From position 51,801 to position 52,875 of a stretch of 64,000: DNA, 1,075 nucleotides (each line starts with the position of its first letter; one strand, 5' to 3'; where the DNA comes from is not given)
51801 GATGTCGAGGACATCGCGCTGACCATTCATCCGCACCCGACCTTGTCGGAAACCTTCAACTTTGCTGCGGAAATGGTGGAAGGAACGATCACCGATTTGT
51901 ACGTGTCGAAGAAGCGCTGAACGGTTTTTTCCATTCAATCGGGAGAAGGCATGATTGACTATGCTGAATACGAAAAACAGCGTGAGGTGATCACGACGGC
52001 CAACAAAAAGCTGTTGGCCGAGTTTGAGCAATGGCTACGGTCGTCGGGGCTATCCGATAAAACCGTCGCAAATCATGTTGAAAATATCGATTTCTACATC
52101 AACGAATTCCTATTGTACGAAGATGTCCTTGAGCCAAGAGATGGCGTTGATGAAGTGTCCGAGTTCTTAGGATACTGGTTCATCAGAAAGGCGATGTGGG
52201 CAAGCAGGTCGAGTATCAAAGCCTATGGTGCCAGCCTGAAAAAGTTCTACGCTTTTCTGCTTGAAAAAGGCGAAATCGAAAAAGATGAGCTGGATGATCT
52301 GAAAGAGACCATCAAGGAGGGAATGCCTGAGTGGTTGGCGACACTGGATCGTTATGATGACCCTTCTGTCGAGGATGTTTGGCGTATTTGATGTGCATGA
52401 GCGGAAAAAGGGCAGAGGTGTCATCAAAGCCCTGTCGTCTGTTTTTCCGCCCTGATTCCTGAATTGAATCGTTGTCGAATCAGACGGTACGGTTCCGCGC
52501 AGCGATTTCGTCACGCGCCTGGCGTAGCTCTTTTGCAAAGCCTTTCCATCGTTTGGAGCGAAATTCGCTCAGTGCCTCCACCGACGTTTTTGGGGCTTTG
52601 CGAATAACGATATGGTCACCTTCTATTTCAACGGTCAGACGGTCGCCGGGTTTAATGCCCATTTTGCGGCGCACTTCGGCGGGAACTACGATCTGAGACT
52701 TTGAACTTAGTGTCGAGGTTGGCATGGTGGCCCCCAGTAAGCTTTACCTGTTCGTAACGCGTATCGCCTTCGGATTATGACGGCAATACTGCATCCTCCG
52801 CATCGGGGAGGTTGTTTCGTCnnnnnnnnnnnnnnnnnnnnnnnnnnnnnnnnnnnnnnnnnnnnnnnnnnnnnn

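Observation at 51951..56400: Lower-GC islet: PomAB-like stator operon hard-wired to two PilZ-like proteins, with antitoxin-like and integrase-fragment genes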

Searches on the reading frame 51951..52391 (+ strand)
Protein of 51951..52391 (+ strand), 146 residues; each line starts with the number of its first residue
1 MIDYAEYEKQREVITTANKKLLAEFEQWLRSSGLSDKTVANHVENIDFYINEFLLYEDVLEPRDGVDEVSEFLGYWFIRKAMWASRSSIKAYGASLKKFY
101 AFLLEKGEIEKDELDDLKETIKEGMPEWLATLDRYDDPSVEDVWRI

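Call 3: search_protein_families(library=pfam, proteins=[window:51951-52391:+], max_evalue=0.1)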
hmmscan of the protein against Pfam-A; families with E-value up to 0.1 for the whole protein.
window:51951-52391:+ (146 aa): 4 families
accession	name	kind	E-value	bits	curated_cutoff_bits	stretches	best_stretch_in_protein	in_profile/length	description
PF13102.12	Phage_int_SAM_5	-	3.4e-05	24.6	22.3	1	18-51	47-80/98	Phage integrase SAM-like domain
PF02899.23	Phage_int_SAM_1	-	0.00031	21.4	22.3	1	79-106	55-82/83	Phage integrase, N-terminal SAM-like domain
PF13495.12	Phage_int_SAM_4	-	0.0029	18.4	27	1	21-105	1-80/85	Phage integrase, N-terminal SAM-like domain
PF15460.11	SAS4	-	0.086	13.4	24.4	0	3-32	64-93/99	Something about silencing, SAS, complex subunit 4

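Call 4: search_protein_families(library=ncbifam, proteins=[window:51951-52391:+], max_evalue=0.1)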
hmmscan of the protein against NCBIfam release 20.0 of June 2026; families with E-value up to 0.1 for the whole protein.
window:51951-52391:+ (146 aa): 4 families
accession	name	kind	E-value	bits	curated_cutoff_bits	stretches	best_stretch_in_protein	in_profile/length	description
TIGR02225.1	recomb_XerD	equivalog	0.00012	21.5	329.6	1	30-130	8-105/290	site-specific tyrosine recombinase XerD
TIGR02224.1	recomb_XerC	equivalog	0.0014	18.1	335.15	1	24-122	2-99/295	tyrosine recombinase XerC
NF040815.2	recomb_XerA_Arch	equivalog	0.0033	17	220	1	24-114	2-84/263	site-specific tyrosine recombinase/integron integrase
NF001399.0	PRK00283.1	subfamily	0.052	12.8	279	0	31-129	19-114/300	tyrosine recombinase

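Call 80: search_protein_families(library=padloc, proteins=[window:51951-52391:+], max_evalue=0.01)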
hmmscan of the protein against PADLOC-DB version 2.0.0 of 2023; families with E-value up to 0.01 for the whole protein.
window:51951-52391:+ (146 aa): 0 families

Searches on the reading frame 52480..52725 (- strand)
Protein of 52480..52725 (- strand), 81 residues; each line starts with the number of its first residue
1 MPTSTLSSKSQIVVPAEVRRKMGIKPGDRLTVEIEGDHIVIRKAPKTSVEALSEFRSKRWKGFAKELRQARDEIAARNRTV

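Call 3: search_protein_families(library=pfam, proteins=[window:52480-52725:-], max_evalue=0.1)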
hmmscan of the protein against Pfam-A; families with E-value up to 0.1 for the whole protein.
window:52480-52725:- (81 aa): 6 families
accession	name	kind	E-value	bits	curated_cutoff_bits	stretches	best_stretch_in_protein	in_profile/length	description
PF04014.23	MazE_antitoxin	-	5.7e-13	49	24.7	1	5-46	3-45/48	Antidote-toxin recognition MazE, bacterial antitoxin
PF15937.10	PrlF_antitoxin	-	0.0022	18.6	32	1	4-46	2-46/99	prlF antitoxin for toxin YhaV_toxin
PF14250.11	AbrB-like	-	0.034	14.7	25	1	11-39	40-68/70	AbrB-like transcriptional regulator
PF08922.17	DUF1905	-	0.036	14.6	24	1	12-34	59-81/81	Domain of unknown function (DUF1905)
PF18096.6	Thump_like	-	0.049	13.9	26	0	13-32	38-58/78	THUMP domain-like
PF02359.24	CDC48_N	-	0.062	13.9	35.1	1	4-46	9-53/85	Cell division protein 48 (CDC48), N-terminal domain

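Call 4: search_protein_families(library=ncbifam, proteins=[window:52480-52725:-], max_evalue=0.1)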
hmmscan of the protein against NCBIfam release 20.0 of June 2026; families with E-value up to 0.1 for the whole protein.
window:52480-52725:- (81 aa): 9 families
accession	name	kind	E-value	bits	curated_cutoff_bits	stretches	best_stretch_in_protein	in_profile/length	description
TIGR01439.1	lp_hng_hel_AbrB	domain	5.6e-15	54.8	28.3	1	4-44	2-43/44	transcriptional regulator, AbrB family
NF040962.1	near_HgcAB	equivalog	3.4e-07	30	70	1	6-32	10-36/70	HgcAB-associated protein HgcC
NF050106.1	TA_MazE_antitoxin_Deino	equivalog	2.6e-05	24.3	65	1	11-43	2-34/65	type II toxin-antitoxin system MazE family antitoxin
NF007429.0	PRK09974.1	equivalog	0.00014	21.8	125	1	3-44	14-56/114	type II toxin-antitoxin system PrlF family antitoxin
TIGR02851.1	spore_V_T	equivalog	0.00048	20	235.9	1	11-71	14-69/180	stage V sporulation protein T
NF033820.0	STM0539_fam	subfamily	0.0024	17.6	50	1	8-34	82-108/141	STM0539 family protein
TIGR02609.1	doc_partner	hypoth_equivalog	0.0065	16.8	55.9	1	12-46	12-46/74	putative addiction module antidote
NF006352.0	PRK08577.1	equivalog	0.024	14.7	140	1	7-42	10-45/136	hypothetical protein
NF001476.0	PRK00326.2-2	equivalog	0.033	13.8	162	1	5-71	12-74/163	division/cell wall cluster transcriptional repressor MraZ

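Call 80: search_protein_families(library=padloc, proteins=[window:52480-52725:-], max_evalue=0.01)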
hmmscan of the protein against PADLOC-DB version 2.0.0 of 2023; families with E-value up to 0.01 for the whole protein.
window:52480-52725:- (81 aa): 0 families
